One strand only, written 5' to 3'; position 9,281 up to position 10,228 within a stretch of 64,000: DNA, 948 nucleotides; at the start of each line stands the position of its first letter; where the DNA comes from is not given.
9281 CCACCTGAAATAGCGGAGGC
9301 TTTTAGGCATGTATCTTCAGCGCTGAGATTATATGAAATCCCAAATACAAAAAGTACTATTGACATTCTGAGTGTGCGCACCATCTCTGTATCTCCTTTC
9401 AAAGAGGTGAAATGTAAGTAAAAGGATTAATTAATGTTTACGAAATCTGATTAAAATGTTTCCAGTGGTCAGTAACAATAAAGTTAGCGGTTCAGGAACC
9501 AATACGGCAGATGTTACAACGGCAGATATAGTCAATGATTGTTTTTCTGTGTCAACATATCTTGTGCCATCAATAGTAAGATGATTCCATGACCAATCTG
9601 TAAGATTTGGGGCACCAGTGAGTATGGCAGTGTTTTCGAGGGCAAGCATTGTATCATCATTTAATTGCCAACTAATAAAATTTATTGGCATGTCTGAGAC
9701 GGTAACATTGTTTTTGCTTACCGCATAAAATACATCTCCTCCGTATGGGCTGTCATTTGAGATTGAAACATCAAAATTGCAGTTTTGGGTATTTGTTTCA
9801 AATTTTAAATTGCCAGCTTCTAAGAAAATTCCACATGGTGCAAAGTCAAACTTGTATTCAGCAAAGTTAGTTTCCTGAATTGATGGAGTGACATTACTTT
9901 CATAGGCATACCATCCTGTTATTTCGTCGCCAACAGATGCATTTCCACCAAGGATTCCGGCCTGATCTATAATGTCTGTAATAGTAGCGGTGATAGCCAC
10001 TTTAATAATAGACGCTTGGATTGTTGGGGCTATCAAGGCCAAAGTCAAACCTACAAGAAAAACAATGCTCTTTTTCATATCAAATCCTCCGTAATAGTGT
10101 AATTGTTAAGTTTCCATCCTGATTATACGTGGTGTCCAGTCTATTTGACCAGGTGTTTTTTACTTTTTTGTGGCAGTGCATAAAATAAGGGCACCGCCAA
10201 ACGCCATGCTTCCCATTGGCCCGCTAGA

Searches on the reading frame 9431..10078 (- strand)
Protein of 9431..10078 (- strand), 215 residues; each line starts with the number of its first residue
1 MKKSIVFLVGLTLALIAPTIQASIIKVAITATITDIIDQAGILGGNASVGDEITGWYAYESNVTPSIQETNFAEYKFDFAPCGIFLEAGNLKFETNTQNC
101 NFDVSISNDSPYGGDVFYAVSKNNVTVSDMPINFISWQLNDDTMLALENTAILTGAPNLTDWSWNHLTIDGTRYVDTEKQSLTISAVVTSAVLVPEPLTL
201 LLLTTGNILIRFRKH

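Call 4: search_protein_families(library=pfam, proteins=[window:9431-10078:-], max_evalue=0.01)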
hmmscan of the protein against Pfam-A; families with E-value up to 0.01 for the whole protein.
window:9431-10078:- (215 aa): 0 families

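Call 21: search_protein_families(library=ncbifam, proteins=[window:9431-10078:-], max_evalue=0.1)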
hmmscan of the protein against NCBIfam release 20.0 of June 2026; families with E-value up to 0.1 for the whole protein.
window:9431-10078:- (215 aa): 4 families
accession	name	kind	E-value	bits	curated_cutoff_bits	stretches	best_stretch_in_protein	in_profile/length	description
NF041538.1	PEP_EDSA_1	subfamily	0.0067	16.1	100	1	93-206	189-296/307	EDSAP-1 family PEP-CTERM protein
NF038129.1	PEP_NF038129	equivalog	0.0082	16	65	1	135-211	121-188/194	NF038129 family PEP-CTERM protein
TIGR02595.1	PEP_CTERM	domain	0.092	13.6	16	1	194-215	1-22/24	PEP-CTERM sorting domain-containing protein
NF038125.1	PEP_CTERM_THxN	subfamily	0.096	12.2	85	0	178-206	207-235/246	THxN family PEP-CTERM protein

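Call 68: search_protein_families(library=pfam, proteins=[window:9431-10078:-], max_evalue=1)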
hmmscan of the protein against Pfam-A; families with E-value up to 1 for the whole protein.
window:9431-10078:- (215 aa): 2 families
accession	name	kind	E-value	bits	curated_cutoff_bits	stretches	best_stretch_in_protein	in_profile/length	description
PF10897.14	DUF2713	-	0.029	14.5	27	1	87-132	39-84/235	Protein of unknown function (DUF2713)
PF07589.16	PEP-CTERM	-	0.26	11.9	20.7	1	194-206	2-15/24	PEP-CTERM motif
